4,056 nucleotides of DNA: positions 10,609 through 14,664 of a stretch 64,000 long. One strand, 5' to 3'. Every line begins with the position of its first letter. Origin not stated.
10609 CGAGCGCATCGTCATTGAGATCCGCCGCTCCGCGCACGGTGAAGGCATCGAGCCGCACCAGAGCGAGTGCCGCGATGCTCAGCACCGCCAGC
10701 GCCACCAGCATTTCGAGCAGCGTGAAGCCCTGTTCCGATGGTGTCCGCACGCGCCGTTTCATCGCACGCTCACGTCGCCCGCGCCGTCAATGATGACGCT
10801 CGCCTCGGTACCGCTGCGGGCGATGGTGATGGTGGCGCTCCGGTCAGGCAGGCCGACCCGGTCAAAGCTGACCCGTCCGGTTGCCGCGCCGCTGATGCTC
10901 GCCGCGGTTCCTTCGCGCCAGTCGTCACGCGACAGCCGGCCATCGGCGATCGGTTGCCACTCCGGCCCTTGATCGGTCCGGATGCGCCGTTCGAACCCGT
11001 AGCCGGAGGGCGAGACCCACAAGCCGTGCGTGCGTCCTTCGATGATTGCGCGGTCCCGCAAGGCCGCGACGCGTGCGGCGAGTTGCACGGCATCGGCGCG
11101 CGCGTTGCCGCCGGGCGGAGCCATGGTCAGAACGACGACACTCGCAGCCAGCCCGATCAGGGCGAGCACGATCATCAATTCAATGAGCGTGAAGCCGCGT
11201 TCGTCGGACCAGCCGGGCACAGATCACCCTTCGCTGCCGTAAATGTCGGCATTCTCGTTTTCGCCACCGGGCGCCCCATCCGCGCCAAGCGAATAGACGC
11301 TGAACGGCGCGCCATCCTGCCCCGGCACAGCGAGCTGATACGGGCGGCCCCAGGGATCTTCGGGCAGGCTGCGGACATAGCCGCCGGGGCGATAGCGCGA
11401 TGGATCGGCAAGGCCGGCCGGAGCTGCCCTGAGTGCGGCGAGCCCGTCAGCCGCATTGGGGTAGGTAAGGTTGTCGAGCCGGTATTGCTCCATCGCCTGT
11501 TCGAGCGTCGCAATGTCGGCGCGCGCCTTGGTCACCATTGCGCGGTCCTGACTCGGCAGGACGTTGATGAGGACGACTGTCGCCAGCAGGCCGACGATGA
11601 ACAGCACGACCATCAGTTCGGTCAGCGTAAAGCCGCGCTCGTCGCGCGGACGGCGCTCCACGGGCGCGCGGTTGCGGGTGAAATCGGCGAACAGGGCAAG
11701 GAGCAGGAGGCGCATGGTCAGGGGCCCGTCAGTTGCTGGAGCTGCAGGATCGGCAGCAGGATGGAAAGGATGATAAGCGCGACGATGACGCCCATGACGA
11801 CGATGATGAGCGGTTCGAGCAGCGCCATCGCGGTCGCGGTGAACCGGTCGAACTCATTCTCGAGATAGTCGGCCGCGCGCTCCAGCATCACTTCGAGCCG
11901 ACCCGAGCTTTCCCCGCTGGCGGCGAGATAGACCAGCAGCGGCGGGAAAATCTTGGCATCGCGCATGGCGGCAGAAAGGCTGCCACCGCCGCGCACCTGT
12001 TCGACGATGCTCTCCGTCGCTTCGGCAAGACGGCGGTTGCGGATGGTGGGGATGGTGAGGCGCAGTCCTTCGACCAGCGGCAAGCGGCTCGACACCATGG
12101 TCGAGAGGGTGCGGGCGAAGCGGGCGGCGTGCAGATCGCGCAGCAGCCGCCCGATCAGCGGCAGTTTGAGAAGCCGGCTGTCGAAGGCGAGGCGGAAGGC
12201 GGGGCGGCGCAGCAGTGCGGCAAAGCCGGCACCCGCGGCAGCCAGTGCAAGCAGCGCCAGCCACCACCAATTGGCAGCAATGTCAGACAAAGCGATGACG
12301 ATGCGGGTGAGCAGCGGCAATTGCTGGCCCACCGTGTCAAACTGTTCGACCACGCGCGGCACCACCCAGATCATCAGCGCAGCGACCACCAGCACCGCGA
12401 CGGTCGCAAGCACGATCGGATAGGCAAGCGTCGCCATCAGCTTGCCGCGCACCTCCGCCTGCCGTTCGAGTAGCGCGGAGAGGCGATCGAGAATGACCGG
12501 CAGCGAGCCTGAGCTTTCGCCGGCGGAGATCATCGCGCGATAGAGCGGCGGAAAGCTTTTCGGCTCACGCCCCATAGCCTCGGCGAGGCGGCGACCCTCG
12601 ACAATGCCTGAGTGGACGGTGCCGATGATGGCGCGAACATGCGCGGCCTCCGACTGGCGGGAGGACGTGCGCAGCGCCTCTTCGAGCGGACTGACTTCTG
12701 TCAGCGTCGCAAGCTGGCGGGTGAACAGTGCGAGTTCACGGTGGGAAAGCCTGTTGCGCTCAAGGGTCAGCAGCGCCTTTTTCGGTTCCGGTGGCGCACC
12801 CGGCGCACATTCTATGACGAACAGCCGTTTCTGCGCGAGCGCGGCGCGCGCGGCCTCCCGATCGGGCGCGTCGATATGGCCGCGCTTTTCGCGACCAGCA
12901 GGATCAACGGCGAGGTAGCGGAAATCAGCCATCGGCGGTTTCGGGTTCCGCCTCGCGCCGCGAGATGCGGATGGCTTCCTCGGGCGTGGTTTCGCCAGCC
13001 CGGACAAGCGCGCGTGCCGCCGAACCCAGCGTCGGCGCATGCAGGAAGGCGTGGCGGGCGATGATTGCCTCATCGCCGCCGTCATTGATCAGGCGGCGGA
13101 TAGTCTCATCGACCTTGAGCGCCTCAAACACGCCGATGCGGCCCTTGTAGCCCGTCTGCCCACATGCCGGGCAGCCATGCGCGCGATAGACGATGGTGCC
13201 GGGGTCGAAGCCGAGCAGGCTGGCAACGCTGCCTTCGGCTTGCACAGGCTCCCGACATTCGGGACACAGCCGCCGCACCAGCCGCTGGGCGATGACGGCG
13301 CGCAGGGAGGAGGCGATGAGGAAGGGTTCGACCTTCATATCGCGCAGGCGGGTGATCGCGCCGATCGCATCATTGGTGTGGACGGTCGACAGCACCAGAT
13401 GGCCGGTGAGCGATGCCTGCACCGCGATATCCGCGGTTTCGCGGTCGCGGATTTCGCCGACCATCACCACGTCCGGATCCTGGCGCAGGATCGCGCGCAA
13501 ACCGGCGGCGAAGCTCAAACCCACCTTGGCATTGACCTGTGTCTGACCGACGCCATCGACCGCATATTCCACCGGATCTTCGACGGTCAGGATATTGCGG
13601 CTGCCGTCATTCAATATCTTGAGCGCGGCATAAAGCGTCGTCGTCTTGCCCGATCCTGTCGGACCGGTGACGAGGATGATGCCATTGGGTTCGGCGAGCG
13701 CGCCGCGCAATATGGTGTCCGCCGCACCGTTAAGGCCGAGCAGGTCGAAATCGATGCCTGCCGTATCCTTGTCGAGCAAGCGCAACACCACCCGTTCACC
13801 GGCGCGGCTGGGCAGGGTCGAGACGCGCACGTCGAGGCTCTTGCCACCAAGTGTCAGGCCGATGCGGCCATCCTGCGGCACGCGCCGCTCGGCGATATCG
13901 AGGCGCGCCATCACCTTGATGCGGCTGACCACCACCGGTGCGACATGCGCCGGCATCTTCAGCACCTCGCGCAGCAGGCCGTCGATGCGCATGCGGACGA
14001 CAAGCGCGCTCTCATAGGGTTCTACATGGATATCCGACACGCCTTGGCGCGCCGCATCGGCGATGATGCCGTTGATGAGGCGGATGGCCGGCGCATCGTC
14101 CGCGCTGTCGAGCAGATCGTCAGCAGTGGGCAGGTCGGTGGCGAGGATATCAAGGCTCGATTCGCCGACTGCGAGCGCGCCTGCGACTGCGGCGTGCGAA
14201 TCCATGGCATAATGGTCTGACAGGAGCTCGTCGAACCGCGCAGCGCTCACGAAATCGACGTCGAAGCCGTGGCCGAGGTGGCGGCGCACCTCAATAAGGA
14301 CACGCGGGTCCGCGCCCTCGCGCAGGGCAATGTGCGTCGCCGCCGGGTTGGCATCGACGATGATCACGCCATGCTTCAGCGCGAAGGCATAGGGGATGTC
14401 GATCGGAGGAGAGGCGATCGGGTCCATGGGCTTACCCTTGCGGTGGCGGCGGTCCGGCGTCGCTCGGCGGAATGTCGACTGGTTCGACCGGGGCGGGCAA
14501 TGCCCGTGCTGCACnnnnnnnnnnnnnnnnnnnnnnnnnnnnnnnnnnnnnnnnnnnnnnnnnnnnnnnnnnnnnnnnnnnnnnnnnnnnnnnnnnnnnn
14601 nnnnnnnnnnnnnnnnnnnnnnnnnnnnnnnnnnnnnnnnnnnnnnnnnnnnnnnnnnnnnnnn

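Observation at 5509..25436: Candidate phosphate-starvation secretion and scavenging island: T2SS + TonB receptor + unknown lipoprotein + TPR protein + Tat-PhoD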

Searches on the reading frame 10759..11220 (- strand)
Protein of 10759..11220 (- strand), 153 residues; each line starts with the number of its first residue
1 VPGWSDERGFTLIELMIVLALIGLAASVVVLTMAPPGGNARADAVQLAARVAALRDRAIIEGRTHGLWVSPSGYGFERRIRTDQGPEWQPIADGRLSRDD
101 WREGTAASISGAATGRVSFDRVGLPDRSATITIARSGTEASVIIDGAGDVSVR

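Call 3: search_protein_families(library=pfam, proteins=[window:10759-11220:-], max_evalue=0.01)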
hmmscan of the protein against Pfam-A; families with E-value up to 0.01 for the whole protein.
window:10759-11220:- (153 aa): 2 families
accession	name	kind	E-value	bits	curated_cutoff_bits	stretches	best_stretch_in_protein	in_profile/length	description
PF07963.17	N_methyl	-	6.9e-09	35.4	21.2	1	5-29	2-26/27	Prokaryotic N-terminal methylation motif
PF12019.13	GspH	-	2.2e-05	25.4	21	1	44-148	2-108/108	Type II transport protein GspH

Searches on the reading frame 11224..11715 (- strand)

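Call 3: search_protein_families(library=pfam, proteins=[window:11224-11715:-], max_evalue=0.01)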
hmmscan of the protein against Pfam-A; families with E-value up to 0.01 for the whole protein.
window:11224-11715:- (163 aa): 3 families
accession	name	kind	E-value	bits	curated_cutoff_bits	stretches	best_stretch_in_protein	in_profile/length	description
PF08334.16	T2SSG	-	9.4e-35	119.4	21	1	51-159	1-106/108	Type II secretion system (T2SS), protein G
PF07963.17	N_methyl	-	1.7e-08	34.1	21.2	1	24-49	2-27/27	Prokaryotic N-terminal methylation motif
PF16732.10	ComP_DUS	-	0.0033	18.7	27.3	1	58-91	9-44/87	Type IV minor pilin ComP, DNA uptake sequence receptor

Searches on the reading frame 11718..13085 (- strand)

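Call 3: search_protein_families(library=pfam, proteins=[window:11718-13085:-], max_evalue=0.01)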
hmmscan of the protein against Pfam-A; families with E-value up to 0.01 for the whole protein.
window:11718-13085:- (455 aa): 1 family
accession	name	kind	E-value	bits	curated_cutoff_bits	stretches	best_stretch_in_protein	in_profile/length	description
PF00482.28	T2SSF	-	2.3e-57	192.8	25.2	2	323-445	1-125/125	Type II secretion system (T2SS), protein F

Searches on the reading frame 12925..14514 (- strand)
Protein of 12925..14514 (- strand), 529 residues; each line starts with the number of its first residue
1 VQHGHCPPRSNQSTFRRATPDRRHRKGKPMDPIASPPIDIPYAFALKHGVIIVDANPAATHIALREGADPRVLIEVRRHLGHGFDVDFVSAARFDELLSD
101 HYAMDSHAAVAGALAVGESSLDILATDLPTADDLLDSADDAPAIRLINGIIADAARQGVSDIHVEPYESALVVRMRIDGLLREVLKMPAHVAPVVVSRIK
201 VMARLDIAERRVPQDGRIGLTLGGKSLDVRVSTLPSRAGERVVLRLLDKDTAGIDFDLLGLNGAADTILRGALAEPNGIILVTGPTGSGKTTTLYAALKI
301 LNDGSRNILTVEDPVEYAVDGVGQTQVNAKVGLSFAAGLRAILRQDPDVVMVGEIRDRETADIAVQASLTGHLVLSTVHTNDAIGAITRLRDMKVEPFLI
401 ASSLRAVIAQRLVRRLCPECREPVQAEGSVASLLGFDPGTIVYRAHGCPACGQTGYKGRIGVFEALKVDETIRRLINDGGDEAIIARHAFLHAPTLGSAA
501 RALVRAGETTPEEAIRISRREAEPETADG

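Call 4: search_protein_families(library=pfam, proteins=[window:12925-14514:-], max_evalue=0.01)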
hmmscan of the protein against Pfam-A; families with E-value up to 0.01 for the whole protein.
window:12925-14514:- (529 aa): 10 families
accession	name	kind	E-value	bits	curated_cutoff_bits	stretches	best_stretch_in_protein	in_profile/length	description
PF00437.27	T2SSE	-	1.4e-139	465.3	24.9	1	137-516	2-370/370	Type II/IV secretion system protein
PF22341.1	GSPE_N1E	-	1.7e-14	54.1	27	1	40-102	2-64/64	GSPII protein E, N1E domain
PF13604.12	AAA_30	-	0.00044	20.5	27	1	267-340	8-69/191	AAA domain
PF25199.1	nSTAND_NTPase5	-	0.00044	20.5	34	1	274-314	38-79/145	Novel STAND NTPase 5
PF05157.20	MshEN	-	0.00048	20.5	23.1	1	39-105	20-87/90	MshEN domain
PF13191.12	AAA_16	-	0.00057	20.9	32.6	1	275-364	23-103/167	AAA ATPase domain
PF13401.12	AAA_22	-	0.00069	20.4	27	1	277-316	5-44/130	AAA domain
PF13555.12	AAA_29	-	0.0012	19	27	1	275-301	20-46/61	P-loop containing region of AAA domain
PF13476.12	AAA_23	-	0.0073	17.4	27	0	277-296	19-38/201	AAA domain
PF13245.12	AAA_19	-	0.009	16.6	25.1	0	276-307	10-43/134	AAA domain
